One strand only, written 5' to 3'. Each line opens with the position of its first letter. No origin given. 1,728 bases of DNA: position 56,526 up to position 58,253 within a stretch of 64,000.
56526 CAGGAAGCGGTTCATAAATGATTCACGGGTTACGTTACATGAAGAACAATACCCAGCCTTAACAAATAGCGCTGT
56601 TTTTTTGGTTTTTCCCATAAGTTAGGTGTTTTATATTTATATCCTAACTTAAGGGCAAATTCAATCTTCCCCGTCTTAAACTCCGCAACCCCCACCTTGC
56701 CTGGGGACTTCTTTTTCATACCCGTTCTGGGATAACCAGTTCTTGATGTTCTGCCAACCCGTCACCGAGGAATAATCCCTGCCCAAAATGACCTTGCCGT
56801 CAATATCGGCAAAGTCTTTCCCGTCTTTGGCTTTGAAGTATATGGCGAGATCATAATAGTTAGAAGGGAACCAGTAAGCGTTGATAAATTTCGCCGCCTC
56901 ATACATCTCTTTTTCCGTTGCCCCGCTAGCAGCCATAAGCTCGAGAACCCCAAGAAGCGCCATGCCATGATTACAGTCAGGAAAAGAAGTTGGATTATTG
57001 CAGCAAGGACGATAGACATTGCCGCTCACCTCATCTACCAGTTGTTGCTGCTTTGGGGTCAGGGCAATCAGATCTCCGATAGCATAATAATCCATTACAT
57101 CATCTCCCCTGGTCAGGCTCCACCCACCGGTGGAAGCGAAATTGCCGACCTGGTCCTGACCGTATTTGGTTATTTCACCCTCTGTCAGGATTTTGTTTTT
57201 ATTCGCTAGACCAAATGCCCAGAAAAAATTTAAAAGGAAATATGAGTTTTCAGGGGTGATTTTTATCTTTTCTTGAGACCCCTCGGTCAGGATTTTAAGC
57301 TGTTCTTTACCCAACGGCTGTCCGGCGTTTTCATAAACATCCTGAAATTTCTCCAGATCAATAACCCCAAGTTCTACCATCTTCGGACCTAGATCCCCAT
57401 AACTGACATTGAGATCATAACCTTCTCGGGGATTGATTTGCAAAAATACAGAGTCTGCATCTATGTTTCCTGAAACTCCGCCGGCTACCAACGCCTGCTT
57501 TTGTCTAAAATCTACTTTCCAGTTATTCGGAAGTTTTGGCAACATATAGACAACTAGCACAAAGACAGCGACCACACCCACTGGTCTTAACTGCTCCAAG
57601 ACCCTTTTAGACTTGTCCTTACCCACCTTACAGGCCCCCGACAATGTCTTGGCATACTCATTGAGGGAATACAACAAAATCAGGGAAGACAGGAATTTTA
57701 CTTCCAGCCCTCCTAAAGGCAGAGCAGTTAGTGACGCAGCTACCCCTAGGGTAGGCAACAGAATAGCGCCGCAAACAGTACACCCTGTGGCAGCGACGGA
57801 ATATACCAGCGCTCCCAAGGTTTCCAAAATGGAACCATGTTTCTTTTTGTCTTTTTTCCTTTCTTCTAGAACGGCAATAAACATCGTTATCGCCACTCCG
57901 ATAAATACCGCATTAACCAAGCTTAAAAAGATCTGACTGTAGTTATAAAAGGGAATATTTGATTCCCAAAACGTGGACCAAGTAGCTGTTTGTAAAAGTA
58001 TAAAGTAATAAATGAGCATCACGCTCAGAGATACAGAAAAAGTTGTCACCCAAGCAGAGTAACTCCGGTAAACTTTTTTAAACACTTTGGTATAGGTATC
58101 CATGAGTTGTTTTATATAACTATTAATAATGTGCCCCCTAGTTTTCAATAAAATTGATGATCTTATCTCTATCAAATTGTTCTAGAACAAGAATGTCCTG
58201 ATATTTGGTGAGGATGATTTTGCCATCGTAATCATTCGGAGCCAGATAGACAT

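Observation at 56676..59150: Two adjacent genes share a paralogous four-TM domain with an intramembrane CxxCG ... LPLxGxE ... C signature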

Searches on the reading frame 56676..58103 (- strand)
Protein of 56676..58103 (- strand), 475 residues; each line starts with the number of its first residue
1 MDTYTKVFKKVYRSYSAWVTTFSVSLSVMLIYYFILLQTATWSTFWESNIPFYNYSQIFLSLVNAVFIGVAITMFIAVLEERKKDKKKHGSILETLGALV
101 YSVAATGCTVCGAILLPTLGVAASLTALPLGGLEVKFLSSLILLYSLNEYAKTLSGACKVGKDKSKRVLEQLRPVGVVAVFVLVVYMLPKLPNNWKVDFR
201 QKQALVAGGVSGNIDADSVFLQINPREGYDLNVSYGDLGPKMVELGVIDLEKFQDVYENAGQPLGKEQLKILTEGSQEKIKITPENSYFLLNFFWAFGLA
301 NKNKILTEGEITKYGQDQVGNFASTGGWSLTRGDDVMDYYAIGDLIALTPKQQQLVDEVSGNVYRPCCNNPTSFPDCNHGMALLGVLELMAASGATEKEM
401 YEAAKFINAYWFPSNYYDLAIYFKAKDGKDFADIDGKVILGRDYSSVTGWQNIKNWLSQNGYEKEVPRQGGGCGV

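Call 4: search_protein_families(library=pfam, max_evalue=1, proteins=[window:56676-58103:-])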
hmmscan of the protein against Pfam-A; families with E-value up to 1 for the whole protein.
window:56676-58103:- (475 aa): 1 family
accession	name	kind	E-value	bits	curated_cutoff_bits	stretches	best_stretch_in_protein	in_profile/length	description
PF19942.4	DUF6404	-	0.28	12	27.6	1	21-83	46-107/115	Family of unknown function (DUF6404)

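Call 5: search_protein_families(library=ncbifam, max_evalue=1, proteins=[window:56676-58103:-])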
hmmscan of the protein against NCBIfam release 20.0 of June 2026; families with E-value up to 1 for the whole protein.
window:56676-58103:- (475 aa): 3 families
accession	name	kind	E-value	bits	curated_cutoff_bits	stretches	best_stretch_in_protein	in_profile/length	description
NF006518.0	PRK08965.1-2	equivalog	0.036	13.9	159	1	61-131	34-104/166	Na+/H+ antiporter subunit E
NF033218.1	anchor_AmaP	equivalog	0.062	13.1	55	1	22-85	17-75/166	alkaline shock response membrane anchor protein AmaP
TIGR00956.1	3a01205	subfamily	0.37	8.3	1959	1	27-71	1073-1115/1394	pleiotropic drug resistance family protein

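Call 7: find_homologous_proteins(query=window:56676-58103:-, max_evalue=0.01)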
Query window:56676-58103:- (475 aa): 3099 proteins with E <= 0.01 among 8000 candidates; the best 120 are listed.
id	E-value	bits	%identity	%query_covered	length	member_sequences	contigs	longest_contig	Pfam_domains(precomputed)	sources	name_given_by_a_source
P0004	0.0e+0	1081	100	100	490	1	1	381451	-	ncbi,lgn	-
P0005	1.1e-249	847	78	100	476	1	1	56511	-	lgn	-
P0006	4.4e-200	684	60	100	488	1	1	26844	-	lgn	-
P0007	1.7e-196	672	60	100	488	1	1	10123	-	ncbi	-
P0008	2.0e-196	672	60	99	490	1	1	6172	-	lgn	-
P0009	6.0e-190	650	59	99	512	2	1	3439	-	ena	-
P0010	1.3e-186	639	59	100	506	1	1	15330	-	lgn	-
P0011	2.4e-185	635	57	100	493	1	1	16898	-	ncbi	-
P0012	9.7e-183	627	56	100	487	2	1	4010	-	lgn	-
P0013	1.0e-182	627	57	99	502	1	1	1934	-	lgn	-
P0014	5.4e-180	618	56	100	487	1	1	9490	-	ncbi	-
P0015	1.9e-178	612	56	98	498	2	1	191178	-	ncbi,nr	ncbi:MAG: hypothetical protein KatS3mg091_394 [Patescibacteria group bacterium]|nr:MAG: hypothetical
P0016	1.1e-177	610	54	100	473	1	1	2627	-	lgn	-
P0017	2.1e-177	609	56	99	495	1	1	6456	-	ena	-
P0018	1.3e-175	603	56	98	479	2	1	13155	-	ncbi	-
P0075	4.2e-166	572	53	99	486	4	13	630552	-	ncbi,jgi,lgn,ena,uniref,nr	ncbi:MAG: hypothetical protein UU73_C0002G0070 [Candidatus Daviesbacteria bacterium GW2011_GWA1_41_6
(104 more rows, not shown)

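Call 16: search_solved_structures(query=A2, max_evalue=10, show_alignments=2)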
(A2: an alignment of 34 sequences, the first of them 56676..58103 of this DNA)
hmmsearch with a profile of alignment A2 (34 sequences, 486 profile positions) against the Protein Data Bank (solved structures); distinct sequences matched with E-value up to 10: 2.
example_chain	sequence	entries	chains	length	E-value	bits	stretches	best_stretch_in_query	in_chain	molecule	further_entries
4he0_A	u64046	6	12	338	0.91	11.4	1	72-170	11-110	Fructose-1,6-bisphosphatase isozyme 2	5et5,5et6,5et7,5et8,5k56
5q0c_A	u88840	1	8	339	0.91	11.4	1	72-170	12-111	Fructose-1,6-bisphosphatase isozyme 2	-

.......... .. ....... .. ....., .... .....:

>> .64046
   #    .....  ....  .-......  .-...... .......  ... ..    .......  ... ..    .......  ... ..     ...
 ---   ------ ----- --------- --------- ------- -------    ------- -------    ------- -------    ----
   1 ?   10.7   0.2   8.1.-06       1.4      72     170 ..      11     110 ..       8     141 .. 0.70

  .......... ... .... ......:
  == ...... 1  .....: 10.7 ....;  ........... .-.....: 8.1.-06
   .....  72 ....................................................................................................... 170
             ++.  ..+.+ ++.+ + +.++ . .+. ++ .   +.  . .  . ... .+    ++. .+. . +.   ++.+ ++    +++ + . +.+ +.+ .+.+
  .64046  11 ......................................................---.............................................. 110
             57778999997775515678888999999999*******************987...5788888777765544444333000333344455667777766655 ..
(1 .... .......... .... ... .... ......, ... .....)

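Call 17: find_encoding_contigs(protein=P0075, flank=8000, max_places=2)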
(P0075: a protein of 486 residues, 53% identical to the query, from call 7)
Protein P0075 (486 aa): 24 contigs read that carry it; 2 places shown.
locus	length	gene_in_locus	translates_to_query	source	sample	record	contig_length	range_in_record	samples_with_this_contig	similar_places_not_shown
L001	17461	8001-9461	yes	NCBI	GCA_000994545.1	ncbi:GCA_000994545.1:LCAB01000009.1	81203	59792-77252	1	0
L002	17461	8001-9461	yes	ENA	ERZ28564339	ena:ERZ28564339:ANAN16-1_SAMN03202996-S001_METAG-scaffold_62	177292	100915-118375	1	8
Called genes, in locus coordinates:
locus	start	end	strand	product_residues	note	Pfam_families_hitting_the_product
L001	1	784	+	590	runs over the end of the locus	PF01807:Zn_ribbon_DnaG, PF08275:DNAG_N, PF01751:Toprim (weak), PF13155:Toprim_2, PF13662:Toprim_4, PF10410:DnaB_bind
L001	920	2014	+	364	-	PF03979:Sigma70_r1_1, PF00140:Sigma70_r1_2, PF04542:Sigma70_r2, PF04539:Sigma70_r3, PF04545:Sigma70_r4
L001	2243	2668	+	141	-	-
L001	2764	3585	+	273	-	PF20247:DUF6602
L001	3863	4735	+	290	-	PF13229:Beta_helix, PF05048:NosD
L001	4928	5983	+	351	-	PF02661:Fic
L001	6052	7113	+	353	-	PF22148:Fervidolysin_NPro-like, PF00082:Peptidase_S8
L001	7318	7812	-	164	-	PF13473:Cupredoxin_1 (weak), PF00127:Copper-bind (weak)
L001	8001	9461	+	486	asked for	-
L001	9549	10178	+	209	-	PF09851:SHOCT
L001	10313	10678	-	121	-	-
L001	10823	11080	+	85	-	PF22277:EncFtn-like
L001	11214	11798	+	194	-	PF12389:Peptidase_M73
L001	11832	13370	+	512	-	PF00932:LTD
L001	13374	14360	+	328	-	-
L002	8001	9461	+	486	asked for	-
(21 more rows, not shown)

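Call 18: find_encoding_contigs(protein=P0015, flank=8000, max_places=2)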
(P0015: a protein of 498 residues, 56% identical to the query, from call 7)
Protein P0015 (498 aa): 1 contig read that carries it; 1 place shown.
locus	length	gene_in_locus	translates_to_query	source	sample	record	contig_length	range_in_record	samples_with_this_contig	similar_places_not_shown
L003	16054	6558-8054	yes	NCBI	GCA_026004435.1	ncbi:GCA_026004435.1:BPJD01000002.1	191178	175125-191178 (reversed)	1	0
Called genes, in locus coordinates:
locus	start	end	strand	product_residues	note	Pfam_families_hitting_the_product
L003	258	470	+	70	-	PF13560:HTH_31, PF12844:HTH_19, PF01381:HTH_3, PF13443:HTH_26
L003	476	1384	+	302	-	PF13588:HSDR_N_2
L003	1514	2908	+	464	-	PF02384:N6_Mtase, PF01170:UPF0020 (faint), PF07669:Eco57I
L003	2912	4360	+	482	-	-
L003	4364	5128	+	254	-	PF05066:HARE-HTH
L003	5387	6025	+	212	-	-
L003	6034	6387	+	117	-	-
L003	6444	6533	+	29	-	-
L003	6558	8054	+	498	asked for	-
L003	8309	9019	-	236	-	-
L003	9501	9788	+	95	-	PF02583:Trns_repr_metal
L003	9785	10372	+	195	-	-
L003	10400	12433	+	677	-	PF00122:E1-E2_ATPase, PF00702:Hydrolase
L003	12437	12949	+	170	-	PF04214:DUF411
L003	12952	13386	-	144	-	PF00583:Acetyltransf_1, PF13673:Acetyltransf_10, PF13508:Acetyltransf_7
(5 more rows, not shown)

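Call 23: predict_structure(alignment_id=A2)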
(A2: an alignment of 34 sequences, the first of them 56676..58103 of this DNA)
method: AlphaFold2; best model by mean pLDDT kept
length: 475 residues; sequences in the alignment: 34
mean_pLDDT: 81.0   pTM: 0.63
mean pLDDT of the five models: 81.0, 80.9, 77.6, 77.2, 76.1
residues with pLDDT >= 90: 189; 70-90: 196; 50-70: 53; < 50: 37
segments of 3 or more residues with pLDDT < 50: 96-98, 100-113, 205-211, 471-475
pLDDT, mean of each block of 10 residues (from residue 1): 87 93 94 75 76 91 94 90 64 52 38 53 61 86 91 77 71 81 82 79 51 79 90 96 92 85 90 96 90 91 82 56 56 79 89 95 84 79 95 97 95 92 94 96 88 83 73 43
secondary structure, 60 per line:
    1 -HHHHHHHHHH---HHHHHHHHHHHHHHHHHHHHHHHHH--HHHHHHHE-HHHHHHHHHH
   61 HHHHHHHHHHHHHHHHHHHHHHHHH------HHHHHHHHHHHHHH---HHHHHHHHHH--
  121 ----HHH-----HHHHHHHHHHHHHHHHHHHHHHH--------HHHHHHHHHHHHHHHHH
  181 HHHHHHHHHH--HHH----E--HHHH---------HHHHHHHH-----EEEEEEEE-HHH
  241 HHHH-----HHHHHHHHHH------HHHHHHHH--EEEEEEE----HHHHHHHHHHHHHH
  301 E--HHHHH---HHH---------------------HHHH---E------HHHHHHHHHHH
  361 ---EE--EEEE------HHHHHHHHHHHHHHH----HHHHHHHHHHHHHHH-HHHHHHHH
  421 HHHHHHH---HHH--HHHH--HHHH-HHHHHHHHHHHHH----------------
elements in order: H2-11 H15-39 H42-48 H51-85 H92-105 H109-118 H133-155 H164-190 H203-206 H216-223 E229-236 H238-244 H250-259 H266-273 E276-282 H287-300 H304-308 H336-339 H350-360 E368-371 H378-392 H397-411 H413-427 H436-439 H442-445 H447-459

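Call 28: fold_search(model_id=the predicted structure, library=pdb)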
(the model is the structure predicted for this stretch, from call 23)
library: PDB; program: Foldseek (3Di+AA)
matches with E <= 10: 6; with E <= 0.001: 0
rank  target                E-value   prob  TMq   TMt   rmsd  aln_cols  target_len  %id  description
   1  8k1m_B                1.3e+00  0.06  0.13  0.12  24.1       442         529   11  mycobacterial efflux pump, apo state (released 2024-07-17)
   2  6xpd_A                3.2e+00  0.04  0.10  0.14  20.1       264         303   14  Cryo-EM structure of human ZnT8 double mutant - D110N and D224N, determined in outward-facing conformation (released 2020-08-05)
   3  7tm3_6                4.3e+00  0.12  0.14  0.23  13.6       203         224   18  Structure of the rabbit 80S ribosome stalled on a 2-TMD Rhodopsin intermediate in complex with the multipass transloco (released 2022-10-19)
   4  6ssu_B                6.1e+00  0.23  0.17  0.43   7.1       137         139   15  Crystal structure of Human Microsomal Glutathione S-Transferase 2 in complex with co-substrate Glutathione (released 2021-02-03)
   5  3b96                  7.0e+00  0.03  0.12  0.11  17.9       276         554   14  Structural Basis for Substrate Fatty-Acyl Chain Specificity: Crystal Structure of Human Very-Long-Chain Acyl-CoA Dehydro (released 2008-02-12)
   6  6ssu_A                9.9e+00  0.12  0.17  0.42   7.0       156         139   12  Crystal structure of Human Microsomal Glutathione S-Transferase 2 in complex with co-substrate Glutathione (released 2021-02-03)

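Call 61: find_related_loci(query=A2, collection=metagenome_contigs, flank=6000)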
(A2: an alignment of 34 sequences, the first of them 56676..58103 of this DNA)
Query A2 (475 aa) in metagenome_contigs; peptide patterns used: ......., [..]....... (x = any residue, [..] = any of these).
600 stretches matched a pattern (row limit reached: there are more); 390 encode a relative of the query (tblastn E <= 1e-3); the best 80 are kept; 80 distinct loci.
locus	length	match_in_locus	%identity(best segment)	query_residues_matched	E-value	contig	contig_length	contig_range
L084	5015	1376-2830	53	4-475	0e+0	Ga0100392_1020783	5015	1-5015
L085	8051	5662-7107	54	9-475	2e-177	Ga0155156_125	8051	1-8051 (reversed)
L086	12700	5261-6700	54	9-475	3e-174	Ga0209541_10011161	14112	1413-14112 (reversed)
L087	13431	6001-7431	54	9-475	1e-170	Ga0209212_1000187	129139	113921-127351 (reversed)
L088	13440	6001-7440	52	2-475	2e-168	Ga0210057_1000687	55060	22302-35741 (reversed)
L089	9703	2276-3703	53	9-475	4e-167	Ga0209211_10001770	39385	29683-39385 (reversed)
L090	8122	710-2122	51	1-475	1e-160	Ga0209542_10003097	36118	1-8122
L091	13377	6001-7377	50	4-475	1e-150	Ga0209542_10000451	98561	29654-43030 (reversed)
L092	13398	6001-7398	50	1-475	4e-145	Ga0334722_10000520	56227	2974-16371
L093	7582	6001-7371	45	19-475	1e-132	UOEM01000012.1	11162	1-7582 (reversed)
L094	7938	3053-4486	42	1-475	9e-129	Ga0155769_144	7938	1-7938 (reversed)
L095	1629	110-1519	43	1-475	9e-137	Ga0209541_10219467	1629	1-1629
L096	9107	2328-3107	64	215-475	4e-116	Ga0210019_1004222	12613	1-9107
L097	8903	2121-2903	62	215-475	5e-110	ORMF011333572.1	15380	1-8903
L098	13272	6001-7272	45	65-469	1e-109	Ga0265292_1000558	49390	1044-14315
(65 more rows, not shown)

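Call 67: search_protein_families(library=pfam, max_evalue=0.01, proteins=[L088:5005-5934:+, L096:712-1212:+])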
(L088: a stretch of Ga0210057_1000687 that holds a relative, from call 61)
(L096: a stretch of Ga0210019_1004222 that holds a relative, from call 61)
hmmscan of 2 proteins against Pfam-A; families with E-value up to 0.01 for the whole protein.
L088:5005-5934:+ (309 aa): 2 families
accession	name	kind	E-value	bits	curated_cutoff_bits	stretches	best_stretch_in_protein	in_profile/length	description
PF04945.19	YHS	-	2e-08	34.6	30.3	1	274-307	2-36/47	YHS domain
PF06467.20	zf-FCS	-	9.1e-06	25.8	22.4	1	286-307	18-39/39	MYM-type Zinc finger with FCS sequence motif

L096:712-1212:+ (166 aa): 2 families
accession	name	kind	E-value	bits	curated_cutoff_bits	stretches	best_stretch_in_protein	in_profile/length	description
PF07610.17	DUF1573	-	2.2e-11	44.1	26.1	1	55-94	8-47/98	Protein of unknown function (DUF1573)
PF22544.2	HYDIN_VesB_CFA65-like_Ig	-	2.3e-09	37.8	25.5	1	53-162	8-98/100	HYDIN/CFA65/VesB-like, Ig-like domain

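Call 77: find_encoding_contigs(protein=P0004, flank=10000, max_places=2)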
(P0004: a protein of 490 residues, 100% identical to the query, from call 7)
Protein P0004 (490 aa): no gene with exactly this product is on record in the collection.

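Call 78: find_encoding_contigs(protein=P0005, flank=10000, max_places=2)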
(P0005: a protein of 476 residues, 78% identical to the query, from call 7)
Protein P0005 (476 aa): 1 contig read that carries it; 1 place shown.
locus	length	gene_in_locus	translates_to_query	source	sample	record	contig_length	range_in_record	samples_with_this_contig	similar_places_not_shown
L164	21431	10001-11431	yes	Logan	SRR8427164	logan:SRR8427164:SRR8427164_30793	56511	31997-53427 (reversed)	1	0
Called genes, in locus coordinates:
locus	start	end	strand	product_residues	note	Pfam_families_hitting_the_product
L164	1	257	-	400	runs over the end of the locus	-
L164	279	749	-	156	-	PF01625:PMSR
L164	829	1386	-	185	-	PF22741:PTP-NADK (weak), PF00782:DSPc, PF22784:PTP-SAK, PF22785:Tc-R-P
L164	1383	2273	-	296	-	PF00781:DAGK_cat, PF19279:YegS_C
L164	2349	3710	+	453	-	-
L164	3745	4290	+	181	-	PF07638:Sigma70_ECF (weak), PF04542:Sigma70_r2, PF08281:Sigma70_r4_2, PF04545:Sigma70_r4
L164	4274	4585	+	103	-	-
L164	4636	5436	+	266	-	-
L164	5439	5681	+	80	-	-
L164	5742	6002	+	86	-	PF02583:Trns_repr_metal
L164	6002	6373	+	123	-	PF13473:Cupredoxin_1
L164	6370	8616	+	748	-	PF00403:HMA, PF00122:E1-E2_ATPase, PF00702:Hydrolase, PF08282:Hydrolase_3 (faint)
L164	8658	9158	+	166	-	PF22544:HYDIN_VesB_CFA65-like_Ig, PF07610:DUF1573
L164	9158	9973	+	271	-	-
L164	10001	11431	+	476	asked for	-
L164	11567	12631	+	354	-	PF02683:DsbD_TM (weak), PF13386:DsbD_2, PF13473:Cupredoxin_1 (weak)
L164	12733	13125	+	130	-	PF00072:Response_reg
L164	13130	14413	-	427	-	PF04055:Radical_SAM, PF13186:SPASM (weak)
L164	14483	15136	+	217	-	-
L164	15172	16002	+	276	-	PF03477:ATP-cone (weak), PF04471:Mrr_cat (weak)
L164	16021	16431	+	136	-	PF01230:HIT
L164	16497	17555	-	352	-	PF00814:TsaD, PF22521:HypF_C_2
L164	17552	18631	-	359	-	PF01300:Sua5_yciO_yrdC, PF02367:TsaE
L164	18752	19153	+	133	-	-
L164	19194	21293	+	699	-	PF00133:tRNA-synt_1, PF13603:tRNA-synt_1_2 (faint), PF09334:tRNA-synt_1g, PF08264:Anticodon_1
